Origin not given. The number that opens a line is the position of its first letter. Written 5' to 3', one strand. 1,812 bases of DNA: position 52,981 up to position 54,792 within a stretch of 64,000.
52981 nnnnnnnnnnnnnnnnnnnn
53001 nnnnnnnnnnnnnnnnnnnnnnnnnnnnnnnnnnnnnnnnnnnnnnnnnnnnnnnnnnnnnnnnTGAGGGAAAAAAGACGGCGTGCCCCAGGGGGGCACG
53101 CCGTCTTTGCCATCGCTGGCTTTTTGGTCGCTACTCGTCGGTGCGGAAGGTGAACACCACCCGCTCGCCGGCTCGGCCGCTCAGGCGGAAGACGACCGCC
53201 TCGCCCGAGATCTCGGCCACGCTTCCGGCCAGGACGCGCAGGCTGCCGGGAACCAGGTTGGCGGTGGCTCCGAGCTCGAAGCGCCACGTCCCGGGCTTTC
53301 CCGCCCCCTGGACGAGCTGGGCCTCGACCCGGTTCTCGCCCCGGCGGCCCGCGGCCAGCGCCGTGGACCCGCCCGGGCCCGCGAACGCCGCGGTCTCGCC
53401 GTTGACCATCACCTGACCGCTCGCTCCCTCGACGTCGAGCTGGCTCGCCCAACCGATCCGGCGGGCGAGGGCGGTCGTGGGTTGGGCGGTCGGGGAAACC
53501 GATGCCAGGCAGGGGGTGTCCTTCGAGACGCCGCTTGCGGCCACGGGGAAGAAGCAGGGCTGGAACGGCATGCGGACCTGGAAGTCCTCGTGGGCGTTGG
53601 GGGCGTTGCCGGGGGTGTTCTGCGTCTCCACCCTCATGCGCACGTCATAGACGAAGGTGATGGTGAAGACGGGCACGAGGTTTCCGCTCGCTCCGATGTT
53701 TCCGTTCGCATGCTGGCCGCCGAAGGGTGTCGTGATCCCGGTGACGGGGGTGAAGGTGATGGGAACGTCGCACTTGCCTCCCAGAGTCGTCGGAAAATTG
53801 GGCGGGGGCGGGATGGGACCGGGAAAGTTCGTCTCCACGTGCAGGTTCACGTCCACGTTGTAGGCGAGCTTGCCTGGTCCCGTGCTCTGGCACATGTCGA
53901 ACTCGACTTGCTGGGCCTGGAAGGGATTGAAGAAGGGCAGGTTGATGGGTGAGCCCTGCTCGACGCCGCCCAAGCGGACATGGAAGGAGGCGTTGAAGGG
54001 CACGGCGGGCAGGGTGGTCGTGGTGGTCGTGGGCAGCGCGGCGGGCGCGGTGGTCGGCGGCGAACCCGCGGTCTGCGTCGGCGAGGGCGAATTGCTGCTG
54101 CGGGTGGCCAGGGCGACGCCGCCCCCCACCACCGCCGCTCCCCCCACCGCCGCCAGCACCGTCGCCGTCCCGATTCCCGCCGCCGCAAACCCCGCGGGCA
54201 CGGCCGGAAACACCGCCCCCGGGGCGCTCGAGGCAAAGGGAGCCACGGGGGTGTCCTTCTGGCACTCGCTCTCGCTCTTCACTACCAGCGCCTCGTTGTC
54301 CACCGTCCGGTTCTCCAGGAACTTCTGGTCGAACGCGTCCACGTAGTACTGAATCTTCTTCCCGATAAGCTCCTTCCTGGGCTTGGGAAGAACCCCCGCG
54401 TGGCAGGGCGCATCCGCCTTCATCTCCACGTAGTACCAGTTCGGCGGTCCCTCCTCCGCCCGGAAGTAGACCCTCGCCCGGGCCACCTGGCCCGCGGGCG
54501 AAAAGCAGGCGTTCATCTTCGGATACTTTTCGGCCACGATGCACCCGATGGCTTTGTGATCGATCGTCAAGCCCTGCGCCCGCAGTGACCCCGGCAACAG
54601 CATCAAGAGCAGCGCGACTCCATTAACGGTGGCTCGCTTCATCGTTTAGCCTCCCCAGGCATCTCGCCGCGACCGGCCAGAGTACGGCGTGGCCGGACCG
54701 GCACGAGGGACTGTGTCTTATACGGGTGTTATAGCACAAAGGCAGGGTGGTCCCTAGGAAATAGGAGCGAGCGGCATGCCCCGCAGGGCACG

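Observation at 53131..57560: Tandem array of three paralogous secreted proteins of an unrecognised family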

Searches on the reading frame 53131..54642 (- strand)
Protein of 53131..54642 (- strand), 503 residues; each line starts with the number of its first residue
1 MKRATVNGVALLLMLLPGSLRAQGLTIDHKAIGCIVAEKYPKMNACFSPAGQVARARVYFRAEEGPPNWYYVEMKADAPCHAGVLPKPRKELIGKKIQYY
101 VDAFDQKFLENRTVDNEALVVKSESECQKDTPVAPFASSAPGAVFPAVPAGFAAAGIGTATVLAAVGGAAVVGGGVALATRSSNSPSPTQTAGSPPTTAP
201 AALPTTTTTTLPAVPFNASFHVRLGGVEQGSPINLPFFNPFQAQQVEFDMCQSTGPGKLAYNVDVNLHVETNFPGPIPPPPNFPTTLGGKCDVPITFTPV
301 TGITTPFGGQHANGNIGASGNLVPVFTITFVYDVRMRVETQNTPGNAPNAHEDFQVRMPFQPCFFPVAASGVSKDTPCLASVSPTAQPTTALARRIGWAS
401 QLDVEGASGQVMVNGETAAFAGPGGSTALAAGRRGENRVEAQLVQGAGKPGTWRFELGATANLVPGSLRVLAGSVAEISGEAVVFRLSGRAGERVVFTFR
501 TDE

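Call 5: search_protein_families(library=pfam, proteins=[window:53131-54642:-], max_evalue=1)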
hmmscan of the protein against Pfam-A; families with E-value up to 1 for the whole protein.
window:53131-54642:- (503 aa): 0 families

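Call 6: search_protein_families(library=ncbifam, proteins=[window:53131-54642:-], max_evalue=1)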
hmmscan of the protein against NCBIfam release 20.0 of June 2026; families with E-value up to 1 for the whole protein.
window:53131-54642:- (503 aa): 1 family
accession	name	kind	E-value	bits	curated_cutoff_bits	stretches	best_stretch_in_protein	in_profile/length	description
NF038040.1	phero_PhrK_fam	equivalog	0.1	12.9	35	1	170-195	12-37/40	PhrK family phosphatase-inhibitory pheromone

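Call 8: find_homologous_proteins(query=window:53131-54642:-, max_evalue=0.001)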
Query window:53131-54642:- (503 aa): 343 proteins with E <= 0.001 among 8000 candidates; the best 120 are listed.
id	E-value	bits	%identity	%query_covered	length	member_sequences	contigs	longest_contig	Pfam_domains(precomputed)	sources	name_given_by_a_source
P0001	0.0e+0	1127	100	100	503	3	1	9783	-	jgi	-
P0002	3.6e-283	958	86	100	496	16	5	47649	-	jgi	jgi:hypothetical protein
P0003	6.3e-188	644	65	100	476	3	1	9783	-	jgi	-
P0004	4.3e-165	568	54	100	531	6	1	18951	-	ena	-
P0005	2.2e-162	559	54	96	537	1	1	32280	-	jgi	jgi:hypothetical protein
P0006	2.4e-159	549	54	100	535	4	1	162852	-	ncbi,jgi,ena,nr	ncbi:MAG TPA: hypothetical protein VN461_12300 [Vicinamibacteria bacterium]|jgi:hypothetical protein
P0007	1.8e-157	543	87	56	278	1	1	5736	-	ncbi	-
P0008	2.0e-155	536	52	100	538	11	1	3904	-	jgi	jgi:hypothetical protein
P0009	1.6e-149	517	55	100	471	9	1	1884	-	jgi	jgi:hypothetical protein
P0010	2.3e-139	483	57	71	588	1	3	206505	PF17957.8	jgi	jgi:hypothetical protein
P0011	1.0e-138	481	63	21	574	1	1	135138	-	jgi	jgi:hypothetical protein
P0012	1.1e-138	481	74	25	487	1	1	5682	-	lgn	-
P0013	7.4e-135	469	66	67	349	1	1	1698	-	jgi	jgi:hypothetical protein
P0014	4.6e-129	449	64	71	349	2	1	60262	-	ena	-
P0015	1.3e-127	445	68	30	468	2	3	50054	-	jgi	jgi:hypothetical protein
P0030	2.7e-103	364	63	25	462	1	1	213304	-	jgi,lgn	jgi:hypothetical protein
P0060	2.7e-95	338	62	29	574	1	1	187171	-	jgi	jgi:hypothetical protein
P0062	9.9e-95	336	61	31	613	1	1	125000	PF18911.7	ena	-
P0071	1.2e-92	329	53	30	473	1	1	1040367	-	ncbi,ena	-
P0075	2.7e-92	328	56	25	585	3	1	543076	-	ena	-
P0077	1.2e-91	326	39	70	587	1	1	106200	-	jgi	jgi:hypothetical protein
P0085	6.4e-91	324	52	30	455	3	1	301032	-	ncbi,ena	-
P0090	1.2e-90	323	53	30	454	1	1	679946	-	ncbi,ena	-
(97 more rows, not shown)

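Call 9: search_solved_structures(query=window:53131-54642:-, max_evalue=10)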
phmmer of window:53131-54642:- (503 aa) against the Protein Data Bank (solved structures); distinct sequences matched with E-value up to 10: 2.
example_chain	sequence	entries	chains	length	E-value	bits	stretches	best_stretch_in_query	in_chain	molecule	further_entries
5hzv_A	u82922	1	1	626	0.011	17.7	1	86-205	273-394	Maltose-binding periplasmic protein,Endoglin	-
8iuf_E5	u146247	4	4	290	0.45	12.3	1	132-235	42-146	NDUEG5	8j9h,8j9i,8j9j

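Call 12: find_encoding_contigs(protein=P0006, flank=10000, max_places=3)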
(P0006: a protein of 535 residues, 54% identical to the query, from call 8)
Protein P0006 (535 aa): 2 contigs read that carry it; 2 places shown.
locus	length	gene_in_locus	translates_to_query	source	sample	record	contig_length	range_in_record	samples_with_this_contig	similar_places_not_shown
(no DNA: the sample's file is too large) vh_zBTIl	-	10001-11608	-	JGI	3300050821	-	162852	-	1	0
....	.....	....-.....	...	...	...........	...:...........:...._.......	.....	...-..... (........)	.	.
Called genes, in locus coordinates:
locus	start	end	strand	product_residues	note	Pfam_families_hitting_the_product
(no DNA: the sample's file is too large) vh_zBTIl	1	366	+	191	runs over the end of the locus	PF04542:Sigma70_r2, PF08281:Sigma70_r4_2, PF04545:Sigma70_r4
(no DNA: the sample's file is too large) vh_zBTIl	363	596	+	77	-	PF13490:zf-HC2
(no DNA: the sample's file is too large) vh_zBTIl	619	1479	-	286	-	PF01503:PRA-PH (faint), PF03819:MazG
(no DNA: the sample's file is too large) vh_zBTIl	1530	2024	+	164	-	PF00583:Acetyltransf_1, PF13508:Acetyltransf_7, PF13673:Acetyltransf_10, PF08445:FR47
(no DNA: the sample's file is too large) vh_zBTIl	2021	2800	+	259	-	PF02567:PhzC-PhzF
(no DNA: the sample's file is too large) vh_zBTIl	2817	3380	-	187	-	-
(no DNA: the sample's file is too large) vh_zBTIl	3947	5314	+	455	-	PF00202:Aminotran_3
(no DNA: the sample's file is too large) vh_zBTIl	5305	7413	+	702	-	PF01408:GFO_IDH_MocA, PF02894:GFO_IDH_MocA_C, PF22725:GFO_IDH_MocA_C3, PF03706:LPG_synthase_TM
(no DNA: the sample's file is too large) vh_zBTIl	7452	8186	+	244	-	PF01066:CDP-OH_P_transf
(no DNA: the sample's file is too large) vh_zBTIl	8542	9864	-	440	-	PF01408:GFO_IDH_MocA, PF22725:GFO_IDH_MocA_C3 (weak), PF02894:GFO_IDH_MocA_C (weak)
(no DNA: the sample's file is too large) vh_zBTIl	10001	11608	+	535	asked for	-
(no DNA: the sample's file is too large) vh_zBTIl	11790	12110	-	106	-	PF00072:Response_reg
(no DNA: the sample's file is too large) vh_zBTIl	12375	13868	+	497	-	PF26550:Tricorn_2nd (faint), PF26549:Tricorn_N (weak), PF07676:PD40, PF26549:Tricorn_N (weak)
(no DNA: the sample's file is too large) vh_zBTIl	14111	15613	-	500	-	PF08448:PAS_4 (weak), PF00512:HisKA, PF02518:HATPase_c, PF00072:Response_reg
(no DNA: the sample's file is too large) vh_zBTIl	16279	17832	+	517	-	-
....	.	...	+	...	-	?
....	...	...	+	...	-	-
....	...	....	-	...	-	-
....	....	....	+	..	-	-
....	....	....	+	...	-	-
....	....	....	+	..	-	-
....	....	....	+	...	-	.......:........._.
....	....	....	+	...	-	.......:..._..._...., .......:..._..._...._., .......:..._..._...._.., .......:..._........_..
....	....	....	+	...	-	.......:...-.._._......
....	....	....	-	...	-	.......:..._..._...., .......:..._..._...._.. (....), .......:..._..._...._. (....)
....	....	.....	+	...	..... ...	-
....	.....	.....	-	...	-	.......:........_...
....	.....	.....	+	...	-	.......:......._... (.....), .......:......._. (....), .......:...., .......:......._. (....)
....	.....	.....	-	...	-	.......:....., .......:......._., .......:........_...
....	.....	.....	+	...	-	-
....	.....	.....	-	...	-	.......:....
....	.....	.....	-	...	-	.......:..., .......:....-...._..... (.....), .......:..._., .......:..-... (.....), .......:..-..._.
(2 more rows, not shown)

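Call 13: find_encoding_contigs(protein=P0010, flank=10000, max_places=3)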
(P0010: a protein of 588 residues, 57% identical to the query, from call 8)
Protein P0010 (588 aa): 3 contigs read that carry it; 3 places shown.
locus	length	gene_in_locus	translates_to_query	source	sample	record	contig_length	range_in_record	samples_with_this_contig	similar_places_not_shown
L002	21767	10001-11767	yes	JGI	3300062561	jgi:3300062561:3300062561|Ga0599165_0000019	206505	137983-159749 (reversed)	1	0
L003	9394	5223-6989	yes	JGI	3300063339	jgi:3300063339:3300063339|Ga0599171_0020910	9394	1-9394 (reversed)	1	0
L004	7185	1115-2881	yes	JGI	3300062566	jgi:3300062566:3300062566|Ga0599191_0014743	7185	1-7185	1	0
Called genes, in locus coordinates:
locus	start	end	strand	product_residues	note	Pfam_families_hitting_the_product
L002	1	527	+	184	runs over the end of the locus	PF01569:PAP2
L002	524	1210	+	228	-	PF09837:DUF2064, PF01983:CofC (weak)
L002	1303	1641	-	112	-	PF13442:Cytochrome_CBB3, PF00034:Cytochrom_C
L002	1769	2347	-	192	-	PF01227:GTP_cyclohydroI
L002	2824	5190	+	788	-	PF00270:DEAD, PF04851:ResIII, PF00271:Helicase_C, PF22982:WHD_HRQ1, PF09369:MZB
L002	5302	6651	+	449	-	PF13482:RNase_H_2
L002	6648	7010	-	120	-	PF00072:Response_reg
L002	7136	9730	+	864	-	PF10131:PTPS_related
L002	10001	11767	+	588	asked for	PF17957:Big_7 (faint)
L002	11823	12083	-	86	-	PF05768:Glrx-like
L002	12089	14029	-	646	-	PF13442:Cytochrome_CBB3 (weak), PF00034:Cytochrom_C (weak), PF03239:FTR1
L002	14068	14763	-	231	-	PF00215:OMPdecase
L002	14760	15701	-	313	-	PF01180:DHO_dh, PF01207:Dus (weak)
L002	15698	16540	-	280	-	PF00175:NAD_binding_1 (weak), PF10418:DHODB_Fe-S_bind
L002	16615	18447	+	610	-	PF01663:Phosphodiest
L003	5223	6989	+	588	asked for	PF17957:Big_7 (faint)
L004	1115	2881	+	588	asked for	PF17957:Big_7 (faint)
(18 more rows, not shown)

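Call 35: find_encoding_contigs(protein=P0071, flank=8000, max_places=1)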
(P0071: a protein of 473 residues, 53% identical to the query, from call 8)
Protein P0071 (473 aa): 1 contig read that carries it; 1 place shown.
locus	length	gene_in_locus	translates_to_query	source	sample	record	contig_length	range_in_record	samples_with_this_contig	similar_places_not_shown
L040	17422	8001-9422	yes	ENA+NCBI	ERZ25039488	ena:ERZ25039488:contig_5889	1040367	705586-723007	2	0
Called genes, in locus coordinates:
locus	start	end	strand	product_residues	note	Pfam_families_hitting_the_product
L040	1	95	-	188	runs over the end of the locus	PF07969:Amidohydro_3, PF01979:Amidohydro_1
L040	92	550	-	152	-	-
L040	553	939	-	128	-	PF01227:GTP_cyclohydroI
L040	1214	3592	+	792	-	PF00270:DEAD, PF04851:ResIII (weak), PF00271:Helicase_C, PF22982:WHD_HRQ1, PF09369:MZB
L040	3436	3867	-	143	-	-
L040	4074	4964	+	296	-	PF13482:RNase_H_2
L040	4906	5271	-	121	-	PF00072:Response_reg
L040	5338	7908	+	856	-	PF10131:PTPS_related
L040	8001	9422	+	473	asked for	-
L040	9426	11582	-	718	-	PF00034:Cytochrom_C (weak), PF13442:Cytochrome_CBB3, PF03239:FTR1, PF05768:Glrx-like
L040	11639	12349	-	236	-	PF00215:OMPdecase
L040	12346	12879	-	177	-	PF01180:DHO_dh, PF03060:NMO (weak)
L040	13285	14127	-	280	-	PF00175:NAD_binding_1 (weak), PF10418:DHODB_Fe-S_bind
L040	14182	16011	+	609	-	PF01663:Phosphodiest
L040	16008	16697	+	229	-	PF00702:Hydrolase, PF12710:HAD, PF13419:HAD_2, PF13242:Hydrolase_like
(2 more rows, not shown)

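Call 36: find_encoding_contigs(protein=P0075, flank=8000, max_places=1)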
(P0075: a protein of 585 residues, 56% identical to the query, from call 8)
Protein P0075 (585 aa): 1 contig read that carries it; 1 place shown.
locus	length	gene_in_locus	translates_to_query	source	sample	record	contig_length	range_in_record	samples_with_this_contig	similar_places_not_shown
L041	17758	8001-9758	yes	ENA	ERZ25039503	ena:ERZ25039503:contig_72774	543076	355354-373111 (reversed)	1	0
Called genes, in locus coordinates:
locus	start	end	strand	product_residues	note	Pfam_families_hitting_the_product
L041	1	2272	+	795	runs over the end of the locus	PF00270:DEAD, PF04851:ResIII (weak), PF00271:Helicase_C, PF22982:WHD_HRQ1, PF09369:MZB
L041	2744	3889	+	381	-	-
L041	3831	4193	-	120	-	PF00072:Response_reg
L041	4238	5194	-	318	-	PF13407:Peripla_BP_4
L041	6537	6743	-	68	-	-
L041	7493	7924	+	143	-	-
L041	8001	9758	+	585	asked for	-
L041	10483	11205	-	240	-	PF01180:DHO_dh, PF01207:Dus (faint)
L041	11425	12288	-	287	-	PF00970:FAD_binding_6 (weak), PF00175:NAD_binding_1 (weak), PF10418:DHODB_Fe-S_bind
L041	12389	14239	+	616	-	PF01663:Phosphodiest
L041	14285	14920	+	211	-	PF00156:Pribosyltran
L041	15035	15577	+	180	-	PF02729:OTCace_N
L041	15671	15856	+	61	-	PF00185:OTCace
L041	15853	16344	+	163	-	PF12890:DHOase, PF01979:Amidohydro_1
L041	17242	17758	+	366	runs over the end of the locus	-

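Call 37: find_encoding_contigs(protein=P0090, flank=8000, max_places=1)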
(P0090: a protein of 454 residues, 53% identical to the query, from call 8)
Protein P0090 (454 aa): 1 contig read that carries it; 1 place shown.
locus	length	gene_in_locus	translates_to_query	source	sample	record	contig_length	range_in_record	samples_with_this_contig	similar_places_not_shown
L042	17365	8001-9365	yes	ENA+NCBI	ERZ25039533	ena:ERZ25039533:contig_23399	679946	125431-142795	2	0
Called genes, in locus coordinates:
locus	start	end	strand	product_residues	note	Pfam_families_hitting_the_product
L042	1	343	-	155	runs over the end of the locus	PF03061:4HBT (weak)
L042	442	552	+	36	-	-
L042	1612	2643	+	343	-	PF22982:WHD_HRQ1 (faint)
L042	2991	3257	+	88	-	-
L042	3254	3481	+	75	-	PF09369:MZB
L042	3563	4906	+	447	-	PF13482:RNase_H_2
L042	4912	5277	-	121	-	PF00072:Response_reg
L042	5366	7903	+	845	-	PF10131:PTPS_related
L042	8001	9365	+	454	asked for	-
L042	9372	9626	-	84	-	PF05768:Glrx-like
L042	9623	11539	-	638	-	PF00034:Cytochrom_C (weak), PF13442:Cytochrome_CBB3, PF03239:FTR1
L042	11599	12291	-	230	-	PF00215:OMPdecase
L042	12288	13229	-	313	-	PF01180:DHO_dh, PF01207:Dus (faint)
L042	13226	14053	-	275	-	PF00175:NAD_binding_1 (faint), PF10418:DHODB_Fe-S_bind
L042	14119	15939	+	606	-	PF01663:Phosphodiest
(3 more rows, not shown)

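Call 38: find_encoding_contigs(protein=P0030, flank=8000, max_places=1)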
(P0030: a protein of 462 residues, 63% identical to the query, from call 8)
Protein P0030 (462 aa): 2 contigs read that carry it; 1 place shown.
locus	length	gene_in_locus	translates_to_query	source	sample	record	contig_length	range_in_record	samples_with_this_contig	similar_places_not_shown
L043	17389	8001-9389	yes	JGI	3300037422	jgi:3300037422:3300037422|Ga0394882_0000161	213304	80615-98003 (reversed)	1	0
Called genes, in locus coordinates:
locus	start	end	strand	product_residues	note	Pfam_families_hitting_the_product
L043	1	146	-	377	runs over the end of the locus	PF13186:SPASM (faint), PF04055:Radical_SAM (weak)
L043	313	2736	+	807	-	PF00270:DEAD, PF04851:ResIII (weak), PF00271:Helicase_C, PF22982:WHD_HRQ1, PF09369:MZB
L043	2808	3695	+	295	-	PF00753:Lactamase_B, PF12706:Lactamase_B_2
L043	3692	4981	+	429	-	PF13482:RNase_H_2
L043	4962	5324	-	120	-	PF00072:Response_reg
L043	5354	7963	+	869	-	PF10131:PTPS_related, PF13432:TPR_16 (weak)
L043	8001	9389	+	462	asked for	-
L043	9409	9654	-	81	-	PF05768:Glrx-like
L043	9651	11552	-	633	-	PF00034:Cytochrom_C, PF13442:Cytochrome_CBB3, PF03239:FTR1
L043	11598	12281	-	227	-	PF00215:OMPdecase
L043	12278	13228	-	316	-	PF01180:DHO_dh, PF01207:Dus (faint)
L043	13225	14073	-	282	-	PF00175:NAD_binding_1, PF10418:DHODB_Fe-S_bind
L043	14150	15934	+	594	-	PF01663:Phosphodiest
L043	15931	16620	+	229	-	PF00702:Hydrolase, PF12710:HAD, PF13419:HAD_2, PF13242:Hydrolase_like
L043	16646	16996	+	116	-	PF01588:tRNA_bind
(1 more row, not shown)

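Call 62: search_protein_families(library=padloc, proteins=[window:53131-54642:-], max_evalue=0.01)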
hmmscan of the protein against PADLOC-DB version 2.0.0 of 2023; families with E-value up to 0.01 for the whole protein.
window:53131-54642:- (503 aa): 0 families

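Call 87: list_cluster_members(proteins=[window:53134-54642:-, window:54821-56248:-, window:56426-57475:-])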
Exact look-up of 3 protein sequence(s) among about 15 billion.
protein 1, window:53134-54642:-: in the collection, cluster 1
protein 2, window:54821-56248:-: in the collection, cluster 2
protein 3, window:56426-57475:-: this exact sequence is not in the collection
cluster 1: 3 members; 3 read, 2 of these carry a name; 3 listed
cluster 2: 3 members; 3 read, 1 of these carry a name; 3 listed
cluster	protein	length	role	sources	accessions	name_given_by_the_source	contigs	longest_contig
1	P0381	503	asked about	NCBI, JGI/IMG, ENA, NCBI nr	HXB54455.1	MAG TPA: hypothetical protein VN461_06700 [Vicinamibacteria bacterium] | hypothetical protein | hypothetical protein [Vicinamibacteria bacterium]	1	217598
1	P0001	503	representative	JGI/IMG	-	-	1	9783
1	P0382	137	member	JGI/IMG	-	hypothetical protein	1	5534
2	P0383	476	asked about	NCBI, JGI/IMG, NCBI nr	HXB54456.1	MAG TPA: hypothetical protein VN461_06705 [Vicinamibacteria bacterium] | hypothetical protein | hypothetical protein [Vicinamibacteria bacterium]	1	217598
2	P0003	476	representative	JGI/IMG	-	-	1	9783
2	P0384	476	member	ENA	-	-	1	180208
